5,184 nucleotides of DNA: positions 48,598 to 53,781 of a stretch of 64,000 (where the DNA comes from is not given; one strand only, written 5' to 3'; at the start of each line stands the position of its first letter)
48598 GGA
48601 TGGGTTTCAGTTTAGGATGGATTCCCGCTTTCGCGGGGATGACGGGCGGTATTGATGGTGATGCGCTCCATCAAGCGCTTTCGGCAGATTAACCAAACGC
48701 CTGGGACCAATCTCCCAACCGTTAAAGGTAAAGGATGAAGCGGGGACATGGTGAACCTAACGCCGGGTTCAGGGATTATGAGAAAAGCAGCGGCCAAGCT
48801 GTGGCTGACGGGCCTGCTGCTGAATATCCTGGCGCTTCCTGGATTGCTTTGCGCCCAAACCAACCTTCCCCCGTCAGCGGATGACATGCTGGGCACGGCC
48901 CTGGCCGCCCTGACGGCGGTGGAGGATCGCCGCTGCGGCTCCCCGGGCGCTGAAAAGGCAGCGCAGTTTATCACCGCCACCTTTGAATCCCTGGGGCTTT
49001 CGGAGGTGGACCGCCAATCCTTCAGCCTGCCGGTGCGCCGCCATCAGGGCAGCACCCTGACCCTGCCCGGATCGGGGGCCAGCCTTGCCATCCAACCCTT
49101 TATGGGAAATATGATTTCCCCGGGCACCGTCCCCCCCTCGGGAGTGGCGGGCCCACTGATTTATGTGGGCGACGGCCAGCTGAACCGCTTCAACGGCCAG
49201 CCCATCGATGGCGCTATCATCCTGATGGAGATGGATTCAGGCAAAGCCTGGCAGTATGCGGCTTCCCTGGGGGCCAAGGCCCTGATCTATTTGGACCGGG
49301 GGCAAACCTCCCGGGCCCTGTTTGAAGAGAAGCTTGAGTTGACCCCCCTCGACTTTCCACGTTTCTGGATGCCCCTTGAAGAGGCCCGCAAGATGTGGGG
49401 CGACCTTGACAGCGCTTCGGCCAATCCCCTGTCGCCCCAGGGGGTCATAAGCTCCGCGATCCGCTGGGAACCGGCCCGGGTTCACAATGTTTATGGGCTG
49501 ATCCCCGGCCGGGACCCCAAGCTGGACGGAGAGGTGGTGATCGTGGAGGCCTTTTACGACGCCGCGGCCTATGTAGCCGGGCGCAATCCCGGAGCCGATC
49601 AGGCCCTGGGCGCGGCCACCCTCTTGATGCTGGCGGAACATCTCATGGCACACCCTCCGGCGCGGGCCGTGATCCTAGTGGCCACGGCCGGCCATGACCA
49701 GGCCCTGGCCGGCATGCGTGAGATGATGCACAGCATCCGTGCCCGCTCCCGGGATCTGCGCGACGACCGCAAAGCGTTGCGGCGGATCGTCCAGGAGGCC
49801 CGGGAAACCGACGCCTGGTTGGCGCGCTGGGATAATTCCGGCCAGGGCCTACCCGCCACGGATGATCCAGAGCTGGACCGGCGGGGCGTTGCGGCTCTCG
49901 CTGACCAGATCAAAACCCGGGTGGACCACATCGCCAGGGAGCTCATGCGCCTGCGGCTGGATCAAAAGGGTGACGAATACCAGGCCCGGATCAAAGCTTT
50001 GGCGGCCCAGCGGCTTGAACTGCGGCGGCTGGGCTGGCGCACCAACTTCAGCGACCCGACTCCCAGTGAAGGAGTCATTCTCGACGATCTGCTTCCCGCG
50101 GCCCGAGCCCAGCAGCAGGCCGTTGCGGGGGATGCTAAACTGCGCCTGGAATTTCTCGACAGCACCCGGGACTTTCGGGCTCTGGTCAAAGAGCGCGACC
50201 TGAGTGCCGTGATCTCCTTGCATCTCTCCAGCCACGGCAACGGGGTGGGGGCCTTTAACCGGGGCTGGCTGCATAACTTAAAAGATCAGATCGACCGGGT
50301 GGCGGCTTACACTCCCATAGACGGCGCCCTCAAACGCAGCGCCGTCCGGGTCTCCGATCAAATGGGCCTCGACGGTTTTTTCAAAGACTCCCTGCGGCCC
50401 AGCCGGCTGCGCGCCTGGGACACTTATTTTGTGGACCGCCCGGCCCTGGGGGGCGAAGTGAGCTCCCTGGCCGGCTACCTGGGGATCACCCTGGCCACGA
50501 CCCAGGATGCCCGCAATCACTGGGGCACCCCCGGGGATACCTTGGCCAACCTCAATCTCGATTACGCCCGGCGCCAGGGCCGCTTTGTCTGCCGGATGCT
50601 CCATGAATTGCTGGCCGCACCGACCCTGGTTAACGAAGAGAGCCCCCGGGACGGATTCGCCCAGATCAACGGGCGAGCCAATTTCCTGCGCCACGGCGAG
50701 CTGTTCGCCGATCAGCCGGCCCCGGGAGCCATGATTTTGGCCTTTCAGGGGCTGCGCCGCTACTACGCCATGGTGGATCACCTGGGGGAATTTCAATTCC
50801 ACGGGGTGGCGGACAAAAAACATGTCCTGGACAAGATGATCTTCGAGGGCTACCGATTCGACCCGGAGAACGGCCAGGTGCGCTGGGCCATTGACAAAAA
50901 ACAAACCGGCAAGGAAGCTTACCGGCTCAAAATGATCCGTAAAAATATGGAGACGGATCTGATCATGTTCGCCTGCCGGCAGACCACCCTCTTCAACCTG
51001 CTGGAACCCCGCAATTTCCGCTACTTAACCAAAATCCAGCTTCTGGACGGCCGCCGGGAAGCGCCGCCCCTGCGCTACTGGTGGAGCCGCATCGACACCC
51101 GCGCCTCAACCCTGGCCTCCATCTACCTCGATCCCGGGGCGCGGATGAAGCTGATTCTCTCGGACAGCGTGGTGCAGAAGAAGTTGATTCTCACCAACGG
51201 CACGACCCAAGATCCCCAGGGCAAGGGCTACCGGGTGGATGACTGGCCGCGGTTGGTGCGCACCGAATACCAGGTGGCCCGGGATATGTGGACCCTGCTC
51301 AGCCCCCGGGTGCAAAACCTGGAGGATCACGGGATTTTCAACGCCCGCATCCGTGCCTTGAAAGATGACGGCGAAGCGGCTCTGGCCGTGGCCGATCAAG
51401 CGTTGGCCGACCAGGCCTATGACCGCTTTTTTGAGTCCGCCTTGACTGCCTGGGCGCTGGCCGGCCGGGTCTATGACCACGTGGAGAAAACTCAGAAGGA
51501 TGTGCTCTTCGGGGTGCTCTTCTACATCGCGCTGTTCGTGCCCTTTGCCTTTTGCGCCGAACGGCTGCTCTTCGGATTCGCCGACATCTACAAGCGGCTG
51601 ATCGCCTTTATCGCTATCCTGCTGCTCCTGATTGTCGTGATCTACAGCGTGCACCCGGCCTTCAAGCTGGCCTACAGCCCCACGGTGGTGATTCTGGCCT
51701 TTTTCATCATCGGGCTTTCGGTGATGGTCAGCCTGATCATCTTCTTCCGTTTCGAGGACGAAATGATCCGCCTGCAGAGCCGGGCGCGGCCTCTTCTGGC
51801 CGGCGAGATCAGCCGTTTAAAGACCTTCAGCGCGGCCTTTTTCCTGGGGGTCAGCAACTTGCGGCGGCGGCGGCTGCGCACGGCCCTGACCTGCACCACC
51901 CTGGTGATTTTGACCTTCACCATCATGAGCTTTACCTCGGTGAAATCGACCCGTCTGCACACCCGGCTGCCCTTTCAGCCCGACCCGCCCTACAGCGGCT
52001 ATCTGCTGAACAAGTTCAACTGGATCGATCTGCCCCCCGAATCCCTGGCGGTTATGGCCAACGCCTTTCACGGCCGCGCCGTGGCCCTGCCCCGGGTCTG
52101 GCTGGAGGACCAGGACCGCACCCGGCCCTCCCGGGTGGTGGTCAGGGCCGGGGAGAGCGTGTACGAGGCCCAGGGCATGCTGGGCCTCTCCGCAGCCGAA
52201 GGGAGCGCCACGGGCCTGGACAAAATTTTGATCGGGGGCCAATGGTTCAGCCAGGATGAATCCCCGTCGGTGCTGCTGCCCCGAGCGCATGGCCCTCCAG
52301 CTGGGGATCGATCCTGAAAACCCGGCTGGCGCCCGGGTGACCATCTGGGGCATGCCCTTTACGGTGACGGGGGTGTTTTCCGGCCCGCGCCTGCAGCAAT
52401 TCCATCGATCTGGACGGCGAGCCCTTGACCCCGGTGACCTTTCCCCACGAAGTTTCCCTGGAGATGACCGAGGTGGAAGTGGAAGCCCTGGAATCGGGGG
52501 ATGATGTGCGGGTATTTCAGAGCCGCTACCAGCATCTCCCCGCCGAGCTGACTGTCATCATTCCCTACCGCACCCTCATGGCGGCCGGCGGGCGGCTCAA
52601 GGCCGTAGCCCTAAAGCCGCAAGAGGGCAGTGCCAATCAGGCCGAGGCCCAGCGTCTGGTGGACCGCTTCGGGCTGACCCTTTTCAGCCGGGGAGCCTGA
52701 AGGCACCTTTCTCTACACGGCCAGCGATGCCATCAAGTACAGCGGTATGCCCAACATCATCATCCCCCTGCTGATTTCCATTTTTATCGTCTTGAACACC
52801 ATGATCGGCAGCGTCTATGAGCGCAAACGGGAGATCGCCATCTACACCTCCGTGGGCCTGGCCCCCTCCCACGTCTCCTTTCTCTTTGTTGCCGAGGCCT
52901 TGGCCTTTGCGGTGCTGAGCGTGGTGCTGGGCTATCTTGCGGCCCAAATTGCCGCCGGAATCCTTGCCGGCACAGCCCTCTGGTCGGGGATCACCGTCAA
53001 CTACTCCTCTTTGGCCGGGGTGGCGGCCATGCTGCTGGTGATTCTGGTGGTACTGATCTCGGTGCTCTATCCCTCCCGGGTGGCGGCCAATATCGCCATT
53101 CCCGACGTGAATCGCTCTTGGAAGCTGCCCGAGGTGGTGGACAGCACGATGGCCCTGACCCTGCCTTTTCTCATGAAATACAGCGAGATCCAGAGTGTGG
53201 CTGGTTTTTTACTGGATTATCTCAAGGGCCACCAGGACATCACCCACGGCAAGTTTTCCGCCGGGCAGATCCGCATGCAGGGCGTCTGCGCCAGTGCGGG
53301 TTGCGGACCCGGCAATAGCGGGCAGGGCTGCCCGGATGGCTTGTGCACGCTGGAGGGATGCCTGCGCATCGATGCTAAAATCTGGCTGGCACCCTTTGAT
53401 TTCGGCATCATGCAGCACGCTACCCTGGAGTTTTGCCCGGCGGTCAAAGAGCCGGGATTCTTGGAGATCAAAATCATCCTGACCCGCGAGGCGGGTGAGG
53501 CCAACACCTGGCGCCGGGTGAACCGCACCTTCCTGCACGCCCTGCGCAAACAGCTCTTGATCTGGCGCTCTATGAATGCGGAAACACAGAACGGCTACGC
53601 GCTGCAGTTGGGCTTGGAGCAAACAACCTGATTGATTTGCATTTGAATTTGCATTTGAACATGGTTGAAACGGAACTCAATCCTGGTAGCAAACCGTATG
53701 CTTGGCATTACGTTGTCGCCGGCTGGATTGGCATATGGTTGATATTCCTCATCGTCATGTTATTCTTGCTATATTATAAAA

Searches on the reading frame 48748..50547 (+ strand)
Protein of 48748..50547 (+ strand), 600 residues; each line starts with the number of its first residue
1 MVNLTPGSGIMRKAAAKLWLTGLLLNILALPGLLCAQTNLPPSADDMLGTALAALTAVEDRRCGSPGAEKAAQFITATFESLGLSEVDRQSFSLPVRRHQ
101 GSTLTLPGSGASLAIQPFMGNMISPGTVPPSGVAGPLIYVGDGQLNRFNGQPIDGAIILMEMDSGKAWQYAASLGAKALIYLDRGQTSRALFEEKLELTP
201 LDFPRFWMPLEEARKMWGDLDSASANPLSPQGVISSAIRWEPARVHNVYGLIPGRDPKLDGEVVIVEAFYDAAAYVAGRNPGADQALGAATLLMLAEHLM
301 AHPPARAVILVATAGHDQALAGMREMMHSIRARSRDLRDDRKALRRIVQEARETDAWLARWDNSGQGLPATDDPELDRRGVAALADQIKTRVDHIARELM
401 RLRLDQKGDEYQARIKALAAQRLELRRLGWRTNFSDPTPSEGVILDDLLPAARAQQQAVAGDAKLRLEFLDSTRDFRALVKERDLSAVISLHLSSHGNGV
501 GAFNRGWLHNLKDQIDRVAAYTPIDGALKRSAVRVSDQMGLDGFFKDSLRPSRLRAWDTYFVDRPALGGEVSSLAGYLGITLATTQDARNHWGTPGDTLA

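Call 78: search_solved_structures(query=A8, max_evalue=0.01, show_alignments=2)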
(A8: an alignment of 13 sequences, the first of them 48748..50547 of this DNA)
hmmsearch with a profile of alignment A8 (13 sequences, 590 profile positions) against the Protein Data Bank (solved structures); distinct sequences matched with E-value up to 0.01: 30.
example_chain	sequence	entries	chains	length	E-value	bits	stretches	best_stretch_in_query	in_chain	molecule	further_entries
2ek8_A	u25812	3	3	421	2.3e-21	79.1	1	23-314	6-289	Aminopeptidase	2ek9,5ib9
6hc6_A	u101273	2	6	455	2.7e-18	68.9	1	25-318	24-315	Aminopeptidase YwaD | Aminopeptidase Y (Arg Lys Leu preference)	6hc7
2anp_A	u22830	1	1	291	2.4e-09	39.4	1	224-316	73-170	leucyl aminopeptidase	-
3b3v_A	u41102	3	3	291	2e-07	33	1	224-316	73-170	Bacterial leucyl aminopeptidase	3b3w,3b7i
1amp_A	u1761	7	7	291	2e-07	33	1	224-316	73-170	AMINOPEPTIDASE | PROTEIN (AMINOPEPTIDASE) | BACTERIAL LEUCYL AMINOPEPTIDASE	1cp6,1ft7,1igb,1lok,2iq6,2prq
3b3t_A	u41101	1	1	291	2.2e-07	32.9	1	224-316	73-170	Bacterial leucyl aminopeptidase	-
1rtq_A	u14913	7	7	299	2.2e-07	32.9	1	224-316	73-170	Bacterial leucyl aminopeptidase | Aminopeptidase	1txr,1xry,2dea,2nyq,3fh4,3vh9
3b35_A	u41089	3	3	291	2.2e-07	32.9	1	224-316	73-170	Bacterial leucyl aminopeptidase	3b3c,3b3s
6d03_A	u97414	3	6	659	9.3e-06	27.5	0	25-145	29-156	Transferrin receptor protein 1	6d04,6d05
3s9l_A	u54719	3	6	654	9.3e-06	27.5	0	25-145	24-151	Transferrin receptor protein 1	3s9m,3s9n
6wrv_A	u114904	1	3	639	9.4e-06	27.5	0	26-145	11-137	Transferrin receptor protein 1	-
1de4_C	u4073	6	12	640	9.5e-06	27.5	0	26-145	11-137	TRANSFERRIN RECEPTOR | Transferrin receptor protein 1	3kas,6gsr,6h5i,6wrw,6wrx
6okd_A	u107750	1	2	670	1.1e-05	27.3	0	25-145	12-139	Transferrin receptor protein 1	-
1cx8_A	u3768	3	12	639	1.7e-05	26.7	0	26-145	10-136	TRANSFERRIN RECEPTOR PROTEIN | Transferrin receptor protein 1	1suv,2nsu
3iib_A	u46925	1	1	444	3.5e-05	25.7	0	23-87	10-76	Peptidase M28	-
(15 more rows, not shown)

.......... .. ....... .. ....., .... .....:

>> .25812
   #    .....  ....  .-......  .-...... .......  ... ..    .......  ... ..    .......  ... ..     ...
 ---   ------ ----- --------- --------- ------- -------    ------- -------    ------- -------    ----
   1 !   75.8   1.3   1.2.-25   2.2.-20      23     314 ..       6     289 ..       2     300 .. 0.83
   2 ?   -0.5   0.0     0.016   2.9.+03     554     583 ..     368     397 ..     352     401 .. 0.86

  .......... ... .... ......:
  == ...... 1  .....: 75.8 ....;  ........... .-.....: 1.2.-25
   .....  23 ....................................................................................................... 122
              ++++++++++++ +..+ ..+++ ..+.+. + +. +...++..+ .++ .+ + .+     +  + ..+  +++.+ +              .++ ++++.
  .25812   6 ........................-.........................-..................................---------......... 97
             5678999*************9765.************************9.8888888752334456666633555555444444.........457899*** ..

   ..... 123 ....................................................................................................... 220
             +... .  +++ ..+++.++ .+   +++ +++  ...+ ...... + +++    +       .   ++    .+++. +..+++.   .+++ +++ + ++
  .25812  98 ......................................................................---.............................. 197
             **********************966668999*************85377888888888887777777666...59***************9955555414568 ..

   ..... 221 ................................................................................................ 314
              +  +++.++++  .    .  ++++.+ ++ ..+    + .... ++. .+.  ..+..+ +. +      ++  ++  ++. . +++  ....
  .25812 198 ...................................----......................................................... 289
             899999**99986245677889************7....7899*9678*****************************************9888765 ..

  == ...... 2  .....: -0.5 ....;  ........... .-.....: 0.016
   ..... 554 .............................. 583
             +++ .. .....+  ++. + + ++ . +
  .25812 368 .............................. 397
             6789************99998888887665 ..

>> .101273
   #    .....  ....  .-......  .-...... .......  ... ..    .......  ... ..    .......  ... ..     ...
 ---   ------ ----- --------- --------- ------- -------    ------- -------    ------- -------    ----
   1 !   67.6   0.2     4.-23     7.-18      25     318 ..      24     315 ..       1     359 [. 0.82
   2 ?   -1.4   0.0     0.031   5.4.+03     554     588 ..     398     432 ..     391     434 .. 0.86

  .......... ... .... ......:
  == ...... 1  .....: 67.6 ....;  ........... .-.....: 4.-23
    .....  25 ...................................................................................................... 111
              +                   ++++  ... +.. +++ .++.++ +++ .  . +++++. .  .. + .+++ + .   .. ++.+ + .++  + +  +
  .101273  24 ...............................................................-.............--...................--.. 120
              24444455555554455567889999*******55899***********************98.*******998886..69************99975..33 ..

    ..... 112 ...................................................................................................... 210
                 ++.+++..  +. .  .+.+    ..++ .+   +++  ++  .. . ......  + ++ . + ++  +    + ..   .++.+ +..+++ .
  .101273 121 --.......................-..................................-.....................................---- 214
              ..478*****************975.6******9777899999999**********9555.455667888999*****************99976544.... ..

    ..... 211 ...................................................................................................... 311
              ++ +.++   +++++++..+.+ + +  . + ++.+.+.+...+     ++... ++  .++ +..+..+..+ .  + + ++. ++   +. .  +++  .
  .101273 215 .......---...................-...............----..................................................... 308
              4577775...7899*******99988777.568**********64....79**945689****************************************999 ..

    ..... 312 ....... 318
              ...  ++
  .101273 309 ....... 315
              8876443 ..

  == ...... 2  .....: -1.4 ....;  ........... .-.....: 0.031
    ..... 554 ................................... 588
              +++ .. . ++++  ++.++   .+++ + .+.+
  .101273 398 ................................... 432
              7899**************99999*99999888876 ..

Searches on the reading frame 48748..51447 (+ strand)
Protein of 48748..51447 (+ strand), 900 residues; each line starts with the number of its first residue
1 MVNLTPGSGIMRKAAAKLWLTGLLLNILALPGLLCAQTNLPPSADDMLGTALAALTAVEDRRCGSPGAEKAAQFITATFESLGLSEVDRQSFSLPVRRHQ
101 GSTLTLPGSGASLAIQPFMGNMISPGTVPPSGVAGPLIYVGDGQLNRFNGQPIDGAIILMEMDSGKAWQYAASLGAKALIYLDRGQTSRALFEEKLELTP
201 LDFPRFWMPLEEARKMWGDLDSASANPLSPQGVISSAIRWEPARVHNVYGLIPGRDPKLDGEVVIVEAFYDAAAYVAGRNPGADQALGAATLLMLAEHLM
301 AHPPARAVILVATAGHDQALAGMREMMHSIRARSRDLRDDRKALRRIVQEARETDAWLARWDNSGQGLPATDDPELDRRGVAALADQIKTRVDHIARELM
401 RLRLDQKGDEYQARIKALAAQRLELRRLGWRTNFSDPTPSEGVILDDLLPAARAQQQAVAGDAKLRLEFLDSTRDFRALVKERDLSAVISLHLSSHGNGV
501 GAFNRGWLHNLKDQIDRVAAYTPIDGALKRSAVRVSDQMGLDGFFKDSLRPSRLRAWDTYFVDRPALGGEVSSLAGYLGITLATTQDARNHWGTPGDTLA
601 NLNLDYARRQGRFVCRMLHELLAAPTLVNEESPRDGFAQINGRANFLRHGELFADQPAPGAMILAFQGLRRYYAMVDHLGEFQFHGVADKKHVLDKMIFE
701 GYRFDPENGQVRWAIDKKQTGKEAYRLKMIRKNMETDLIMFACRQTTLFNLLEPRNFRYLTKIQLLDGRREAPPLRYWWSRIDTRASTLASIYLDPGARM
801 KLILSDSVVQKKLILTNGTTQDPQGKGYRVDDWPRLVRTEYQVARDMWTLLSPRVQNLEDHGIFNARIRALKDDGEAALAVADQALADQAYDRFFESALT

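Call 74: search_solved_structures(query=window:48748-51447:+, max_evalue=0.01, show_alignments=2)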
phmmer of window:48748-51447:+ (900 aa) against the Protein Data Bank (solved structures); distinct sequences matched with E-value up to 0.01: 0.

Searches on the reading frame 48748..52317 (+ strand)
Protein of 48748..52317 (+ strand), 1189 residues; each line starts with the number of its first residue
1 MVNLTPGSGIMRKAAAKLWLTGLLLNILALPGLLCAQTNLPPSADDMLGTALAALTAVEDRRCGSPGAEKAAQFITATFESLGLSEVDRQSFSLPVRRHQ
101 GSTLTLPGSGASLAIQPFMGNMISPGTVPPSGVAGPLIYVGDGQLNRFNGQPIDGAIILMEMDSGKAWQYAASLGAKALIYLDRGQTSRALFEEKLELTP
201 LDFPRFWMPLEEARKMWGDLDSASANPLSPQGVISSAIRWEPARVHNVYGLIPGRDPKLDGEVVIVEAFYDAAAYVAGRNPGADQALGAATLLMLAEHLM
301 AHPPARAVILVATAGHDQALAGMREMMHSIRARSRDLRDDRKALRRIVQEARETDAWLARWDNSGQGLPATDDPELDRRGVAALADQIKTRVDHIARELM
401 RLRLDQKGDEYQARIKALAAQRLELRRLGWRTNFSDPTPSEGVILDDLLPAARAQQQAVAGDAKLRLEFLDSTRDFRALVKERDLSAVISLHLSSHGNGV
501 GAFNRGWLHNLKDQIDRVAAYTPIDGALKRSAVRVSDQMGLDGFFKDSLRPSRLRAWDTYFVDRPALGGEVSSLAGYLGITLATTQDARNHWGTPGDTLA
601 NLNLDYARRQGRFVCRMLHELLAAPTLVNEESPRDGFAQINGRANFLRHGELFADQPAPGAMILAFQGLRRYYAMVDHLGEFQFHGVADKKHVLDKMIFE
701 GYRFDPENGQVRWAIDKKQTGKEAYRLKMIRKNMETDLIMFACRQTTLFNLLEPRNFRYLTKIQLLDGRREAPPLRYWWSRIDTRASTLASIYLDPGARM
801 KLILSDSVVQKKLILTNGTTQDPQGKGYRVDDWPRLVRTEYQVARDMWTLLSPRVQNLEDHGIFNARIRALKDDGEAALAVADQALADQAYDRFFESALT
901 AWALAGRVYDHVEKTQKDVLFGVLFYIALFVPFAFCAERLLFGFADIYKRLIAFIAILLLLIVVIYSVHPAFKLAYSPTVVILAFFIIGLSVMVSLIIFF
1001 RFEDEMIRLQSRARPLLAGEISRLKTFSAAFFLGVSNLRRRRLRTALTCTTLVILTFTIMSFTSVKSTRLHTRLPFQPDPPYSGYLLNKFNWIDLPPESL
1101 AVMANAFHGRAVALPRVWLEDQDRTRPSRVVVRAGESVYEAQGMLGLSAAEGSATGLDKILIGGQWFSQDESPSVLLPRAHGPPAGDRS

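Call 6: search_protein_families(library=pfam, proteins=[window:48748-52317:+], max_evalue=0.01)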
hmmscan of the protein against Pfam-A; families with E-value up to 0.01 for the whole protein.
window:48748-52317:+ (1189 aa): 1 family
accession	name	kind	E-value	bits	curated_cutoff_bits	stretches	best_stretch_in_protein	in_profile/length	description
PF04389.22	Peptidase_M28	-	8.7e-07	29.3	21.3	1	247-327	1-77/193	Peptidase family M28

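Call 7: search_protein_families(library=ncbifam, proteins=[window:48748-52317:+], max_evalue=0.01)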
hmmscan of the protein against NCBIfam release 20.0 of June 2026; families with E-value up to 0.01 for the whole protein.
window:48748-52317:+ (1189 aa): 0 families

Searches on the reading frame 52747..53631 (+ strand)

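Call 6: search_protein_families(library=pfam, proteins=[window:52747-53631:+], max_evalue=0.01)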
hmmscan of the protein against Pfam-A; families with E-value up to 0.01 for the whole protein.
window:52747-53631:+ (294 aa): 1 family
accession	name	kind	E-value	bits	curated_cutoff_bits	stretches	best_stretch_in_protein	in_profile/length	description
PF02687.27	FtsX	-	3.5e-13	50.1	25.5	1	6-116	6-118/120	FtsX-like permease C-terminal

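Call 7: search_protein_families(library=ncbifam, proteins=[window:52747-53631:+], max_evalue=0.01)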
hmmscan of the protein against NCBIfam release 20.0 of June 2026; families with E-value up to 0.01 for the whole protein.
window:52747-53631:+ (294 aa): 2 families
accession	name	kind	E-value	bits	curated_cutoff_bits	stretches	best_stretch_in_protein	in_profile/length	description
NF007826.0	PRK10535.1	equivalog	8.9e-05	20.9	966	1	5-116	530-639/648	macrolide ABC transporter ATP-binding protein/permease MacB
TIGR03434.1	ADOP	subfamily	0.0005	18.3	622.3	1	22-116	703-794/803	ADOP family duplicated permease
